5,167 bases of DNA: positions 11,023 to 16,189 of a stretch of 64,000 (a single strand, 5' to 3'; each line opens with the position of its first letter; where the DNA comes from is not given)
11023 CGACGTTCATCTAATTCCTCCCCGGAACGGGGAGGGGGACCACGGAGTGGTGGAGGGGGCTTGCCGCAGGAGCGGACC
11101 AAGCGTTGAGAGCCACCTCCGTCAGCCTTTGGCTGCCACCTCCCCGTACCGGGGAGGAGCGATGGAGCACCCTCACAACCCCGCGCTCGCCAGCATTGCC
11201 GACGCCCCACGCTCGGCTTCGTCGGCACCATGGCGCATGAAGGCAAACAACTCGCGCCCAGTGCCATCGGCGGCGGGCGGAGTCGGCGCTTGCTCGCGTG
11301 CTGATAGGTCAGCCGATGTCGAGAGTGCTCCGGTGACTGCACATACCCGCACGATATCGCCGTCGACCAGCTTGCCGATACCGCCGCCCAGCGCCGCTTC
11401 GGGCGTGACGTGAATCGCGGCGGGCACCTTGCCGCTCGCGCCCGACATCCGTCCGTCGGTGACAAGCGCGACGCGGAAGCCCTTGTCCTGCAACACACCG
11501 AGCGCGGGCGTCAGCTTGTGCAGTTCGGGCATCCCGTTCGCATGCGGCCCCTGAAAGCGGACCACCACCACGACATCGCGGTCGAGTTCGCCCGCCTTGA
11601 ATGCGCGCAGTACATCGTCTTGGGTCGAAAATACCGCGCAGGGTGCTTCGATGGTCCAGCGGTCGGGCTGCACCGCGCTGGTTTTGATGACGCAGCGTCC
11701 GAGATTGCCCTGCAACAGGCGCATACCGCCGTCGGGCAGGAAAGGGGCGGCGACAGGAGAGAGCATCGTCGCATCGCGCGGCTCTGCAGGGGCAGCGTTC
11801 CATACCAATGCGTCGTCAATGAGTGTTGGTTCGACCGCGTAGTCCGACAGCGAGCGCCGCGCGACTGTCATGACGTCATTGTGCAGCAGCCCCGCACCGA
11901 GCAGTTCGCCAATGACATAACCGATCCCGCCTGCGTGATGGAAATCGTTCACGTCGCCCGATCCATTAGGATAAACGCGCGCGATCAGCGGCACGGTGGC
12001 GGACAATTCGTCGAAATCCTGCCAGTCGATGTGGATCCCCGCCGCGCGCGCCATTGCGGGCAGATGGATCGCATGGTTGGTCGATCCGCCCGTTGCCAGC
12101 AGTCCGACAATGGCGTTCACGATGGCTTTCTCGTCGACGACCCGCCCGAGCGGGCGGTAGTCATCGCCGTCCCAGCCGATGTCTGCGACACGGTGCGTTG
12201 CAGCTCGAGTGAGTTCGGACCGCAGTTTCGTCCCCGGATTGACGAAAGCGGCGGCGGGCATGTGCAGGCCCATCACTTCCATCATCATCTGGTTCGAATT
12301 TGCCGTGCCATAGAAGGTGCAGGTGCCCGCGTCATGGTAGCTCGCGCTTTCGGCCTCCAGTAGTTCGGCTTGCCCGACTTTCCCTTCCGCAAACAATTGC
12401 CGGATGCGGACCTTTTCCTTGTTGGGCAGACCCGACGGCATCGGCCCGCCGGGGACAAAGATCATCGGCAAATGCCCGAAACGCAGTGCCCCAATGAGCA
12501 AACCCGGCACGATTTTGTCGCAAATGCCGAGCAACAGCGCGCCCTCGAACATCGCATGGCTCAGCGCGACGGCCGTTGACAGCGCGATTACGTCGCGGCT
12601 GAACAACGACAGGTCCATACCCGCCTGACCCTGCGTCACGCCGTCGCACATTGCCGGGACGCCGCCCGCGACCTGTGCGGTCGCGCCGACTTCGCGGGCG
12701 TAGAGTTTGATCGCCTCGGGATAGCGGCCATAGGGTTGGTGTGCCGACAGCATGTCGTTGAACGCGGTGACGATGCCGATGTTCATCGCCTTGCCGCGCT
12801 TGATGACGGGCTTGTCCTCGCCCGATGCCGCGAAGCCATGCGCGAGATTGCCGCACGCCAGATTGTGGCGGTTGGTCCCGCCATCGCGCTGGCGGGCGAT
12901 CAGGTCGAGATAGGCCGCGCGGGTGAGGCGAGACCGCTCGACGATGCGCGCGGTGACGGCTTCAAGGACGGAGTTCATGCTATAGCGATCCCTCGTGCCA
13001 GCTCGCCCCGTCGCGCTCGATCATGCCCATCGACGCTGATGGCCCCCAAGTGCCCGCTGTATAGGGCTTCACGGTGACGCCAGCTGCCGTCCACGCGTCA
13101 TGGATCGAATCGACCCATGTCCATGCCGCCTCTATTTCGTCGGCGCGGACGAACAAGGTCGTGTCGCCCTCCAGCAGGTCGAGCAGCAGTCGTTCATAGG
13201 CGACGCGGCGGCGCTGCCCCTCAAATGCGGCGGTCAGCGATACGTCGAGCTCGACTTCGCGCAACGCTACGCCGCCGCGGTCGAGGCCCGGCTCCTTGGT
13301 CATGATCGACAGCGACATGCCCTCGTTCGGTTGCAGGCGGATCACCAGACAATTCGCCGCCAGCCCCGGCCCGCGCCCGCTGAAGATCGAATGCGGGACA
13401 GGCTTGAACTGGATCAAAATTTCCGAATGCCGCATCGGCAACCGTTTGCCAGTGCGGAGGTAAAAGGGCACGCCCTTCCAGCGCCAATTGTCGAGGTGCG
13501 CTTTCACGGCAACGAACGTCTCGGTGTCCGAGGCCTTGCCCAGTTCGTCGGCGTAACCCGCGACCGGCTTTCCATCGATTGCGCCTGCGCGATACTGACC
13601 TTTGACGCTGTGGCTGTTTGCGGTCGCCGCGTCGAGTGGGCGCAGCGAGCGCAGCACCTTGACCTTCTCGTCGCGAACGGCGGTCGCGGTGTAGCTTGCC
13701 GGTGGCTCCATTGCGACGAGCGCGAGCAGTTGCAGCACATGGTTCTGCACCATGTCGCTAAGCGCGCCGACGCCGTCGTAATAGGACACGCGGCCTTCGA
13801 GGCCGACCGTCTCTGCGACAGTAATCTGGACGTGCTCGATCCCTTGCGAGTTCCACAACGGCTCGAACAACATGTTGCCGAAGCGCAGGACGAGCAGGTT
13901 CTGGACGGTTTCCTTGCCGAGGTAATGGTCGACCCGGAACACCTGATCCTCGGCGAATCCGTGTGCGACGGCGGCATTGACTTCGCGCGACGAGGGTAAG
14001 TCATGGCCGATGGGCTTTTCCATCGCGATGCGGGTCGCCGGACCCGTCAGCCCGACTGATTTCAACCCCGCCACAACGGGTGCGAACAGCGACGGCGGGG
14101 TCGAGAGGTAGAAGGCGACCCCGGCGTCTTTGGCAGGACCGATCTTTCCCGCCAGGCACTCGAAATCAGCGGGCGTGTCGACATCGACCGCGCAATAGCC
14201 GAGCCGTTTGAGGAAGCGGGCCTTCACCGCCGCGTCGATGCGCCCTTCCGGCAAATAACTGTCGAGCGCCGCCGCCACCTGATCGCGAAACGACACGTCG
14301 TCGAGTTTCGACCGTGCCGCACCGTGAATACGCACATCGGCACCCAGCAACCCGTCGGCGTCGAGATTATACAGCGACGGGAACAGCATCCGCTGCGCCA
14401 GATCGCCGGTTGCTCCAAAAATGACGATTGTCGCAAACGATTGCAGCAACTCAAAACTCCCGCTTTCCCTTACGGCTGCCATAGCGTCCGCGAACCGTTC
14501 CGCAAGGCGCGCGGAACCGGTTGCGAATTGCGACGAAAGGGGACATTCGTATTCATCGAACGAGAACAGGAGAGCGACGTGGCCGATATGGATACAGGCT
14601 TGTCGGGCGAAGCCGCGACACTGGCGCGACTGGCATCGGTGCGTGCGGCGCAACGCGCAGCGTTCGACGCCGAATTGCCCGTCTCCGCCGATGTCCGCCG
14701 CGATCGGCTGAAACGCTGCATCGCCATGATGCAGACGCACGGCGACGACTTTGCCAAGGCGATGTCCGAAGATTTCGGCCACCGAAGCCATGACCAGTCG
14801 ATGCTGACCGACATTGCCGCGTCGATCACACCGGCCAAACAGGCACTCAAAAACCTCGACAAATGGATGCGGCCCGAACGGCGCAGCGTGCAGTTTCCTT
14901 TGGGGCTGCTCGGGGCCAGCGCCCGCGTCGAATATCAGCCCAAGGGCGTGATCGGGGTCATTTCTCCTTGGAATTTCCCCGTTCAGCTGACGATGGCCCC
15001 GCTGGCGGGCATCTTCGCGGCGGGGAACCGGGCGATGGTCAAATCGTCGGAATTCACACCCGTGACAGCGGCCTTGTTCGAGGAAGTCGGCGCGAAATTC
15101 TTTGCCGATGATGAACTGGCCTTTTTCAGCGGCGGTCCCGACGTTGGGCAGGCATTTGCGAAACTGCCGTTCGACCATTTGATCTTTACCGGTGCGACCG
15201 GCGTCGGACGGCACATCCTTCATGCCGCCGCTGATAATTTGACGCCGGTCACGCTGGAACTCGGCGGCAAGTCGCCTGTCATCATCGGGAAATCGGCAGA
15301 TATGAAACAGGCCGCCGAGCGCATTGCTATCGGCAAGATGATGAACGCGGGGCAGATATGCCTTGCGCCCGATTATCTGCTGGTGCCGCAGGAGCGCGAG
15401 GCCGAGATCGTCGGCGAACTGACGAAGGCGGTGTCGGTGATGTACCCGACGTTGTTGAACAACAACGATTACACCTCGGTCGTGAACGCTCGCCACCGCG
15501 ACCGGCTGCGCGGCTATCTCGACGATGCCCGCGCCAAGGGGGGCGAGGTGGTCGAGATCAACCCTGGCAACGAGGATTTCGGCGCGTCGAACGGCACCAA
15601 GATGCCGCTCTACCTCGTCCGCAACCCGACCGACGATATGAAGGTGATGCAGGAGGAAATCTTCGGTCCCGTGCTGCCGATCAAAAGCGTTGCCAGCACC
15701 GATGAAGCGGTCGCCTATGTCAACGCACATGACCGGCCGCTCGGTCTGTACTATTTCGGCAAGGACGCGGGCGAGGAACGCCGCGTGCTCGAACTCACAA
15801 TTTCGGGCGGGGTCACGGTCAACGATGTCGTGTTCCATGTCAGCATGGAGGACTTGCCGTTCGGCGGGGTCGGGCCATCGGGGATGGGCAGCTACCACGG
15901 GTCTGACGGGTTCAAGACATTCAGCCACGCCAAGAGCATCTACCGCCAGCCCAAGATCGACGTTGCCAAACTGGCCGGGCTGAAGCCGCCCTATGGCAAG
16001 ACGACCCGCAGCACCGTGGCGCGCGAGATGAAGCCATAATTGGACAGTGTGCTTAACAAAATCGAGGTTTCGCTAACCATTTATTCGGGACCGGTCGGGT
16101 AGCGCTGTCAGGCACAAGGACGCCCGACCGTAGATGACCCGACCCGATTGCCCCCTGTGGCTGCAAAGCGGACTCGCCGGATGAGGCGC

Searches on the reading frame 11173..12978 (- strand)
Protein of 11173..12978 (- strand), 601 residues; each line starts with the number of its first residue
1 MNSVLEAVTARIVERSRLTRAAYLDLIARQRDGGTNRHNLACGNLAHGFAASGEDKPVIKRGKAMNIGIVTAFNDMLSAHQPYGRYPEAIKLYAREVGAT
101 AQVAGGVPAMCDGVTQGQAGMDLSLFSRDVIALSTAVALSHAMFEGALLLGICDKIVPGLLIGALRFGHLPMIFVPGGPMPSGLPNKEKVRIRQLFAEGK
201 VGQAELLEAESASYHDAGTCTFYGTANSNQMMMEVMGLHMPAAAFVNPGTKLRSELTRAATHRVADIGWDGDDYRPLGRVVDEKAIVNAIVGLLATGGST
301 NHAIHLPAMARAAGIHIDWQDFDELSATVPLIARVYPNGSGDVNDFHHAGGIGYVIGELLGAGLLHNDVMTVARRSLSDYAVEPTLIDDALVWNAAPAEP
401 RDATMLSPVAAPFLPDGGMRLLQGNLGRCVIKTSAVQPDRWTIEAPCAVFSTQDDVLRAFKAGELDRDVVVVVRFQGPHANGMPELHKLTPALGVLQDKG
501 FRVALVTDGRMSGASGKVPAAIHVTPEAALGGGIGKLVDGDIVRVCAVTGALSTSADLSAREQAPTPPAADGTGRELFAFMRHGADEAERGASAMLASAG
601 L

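Call 48: search_protein_families(library=pfam, proteins=[window:11173-12978:-], max_evalue=0.00001)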
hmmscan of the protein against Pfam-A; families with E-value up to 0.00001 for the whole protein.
window:11173-12978:- (601 aa): 2 families
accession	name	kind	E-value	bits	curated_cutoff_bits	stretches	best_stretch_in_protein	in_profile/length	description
PF00920.27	ILVD_EDD_N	-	2e-99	333.2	27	1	66-379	3-315/316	Dihydroxy-acid/6-phosphogluconate dehydratase N-terminal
PF24877.1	ILV_EDD_C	-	1.3e-46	158.9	27.7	1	405-592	2-191/191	Dihydroxy-acid/6-phosphogluconate dehydratase C-terminal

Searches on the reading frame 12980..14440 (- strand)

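Call 62: search_protein_families(library=pfam, proteins=[window:12980-14440:-], max_evalue=0.00001)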
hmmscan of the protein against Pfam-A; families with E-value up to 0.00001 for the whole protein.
window:12980-14440:- (486 aa): 2 families
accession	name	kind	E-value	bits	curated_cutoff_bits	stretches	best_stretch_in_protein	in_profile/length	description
PF02781.21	G6PD_C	-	2.8e-117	391.5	27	1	183-482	1-296/296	Glucose-6-phosphate dehydrogenase, C-terminal domain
PF00479.28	G6PD_N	-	1e-52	179.9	22.1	1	6-181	1-183/183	Glucose-6-phosphate dehydrogenase, NAD binding domain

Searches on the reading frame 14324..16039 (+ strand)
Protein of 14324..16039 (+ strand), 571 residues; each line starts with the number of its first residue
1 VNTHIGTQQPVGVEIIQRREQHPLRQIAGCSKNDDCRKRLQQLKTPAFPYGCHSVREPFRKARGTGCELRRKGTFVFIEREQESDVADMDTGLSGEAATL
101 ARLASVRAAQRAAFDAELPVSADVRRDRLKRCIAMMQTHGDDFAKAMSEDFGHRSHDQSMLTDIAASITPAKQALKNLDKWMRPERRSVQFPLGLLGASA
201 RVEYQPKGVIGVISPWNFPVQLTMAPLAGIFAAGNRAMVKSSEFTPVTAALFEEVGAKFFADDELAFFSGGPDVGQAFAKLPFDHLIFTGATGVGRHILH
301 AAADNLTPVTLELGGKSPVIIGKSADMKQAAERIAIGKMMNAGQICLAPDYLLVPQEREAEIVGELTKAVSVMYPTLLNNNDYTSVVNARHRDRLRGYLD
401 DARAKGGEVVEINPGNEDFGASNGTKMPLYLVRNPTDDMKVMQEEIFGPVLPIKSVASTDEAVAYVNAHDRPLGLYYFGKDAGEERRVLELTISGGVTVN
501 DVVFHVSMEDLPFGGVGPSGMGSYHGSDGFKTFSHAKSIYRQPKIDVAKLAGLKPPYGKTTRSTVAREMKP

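Call 48: search_protein_families(library=pfam, proteins=[window:14324-16039:+], max_evalue=0.00001)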
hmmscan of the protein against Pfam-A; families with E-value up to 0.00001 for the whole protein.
window:14324-16039:+ (571 aa): 1 family
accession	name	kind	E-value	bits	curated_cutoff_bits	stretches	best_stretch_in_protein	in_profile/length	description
PF00171.27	Aldedh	-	2.7e-84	283.8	23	1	105-539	33-461/461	Aldehyde dehydrogenase family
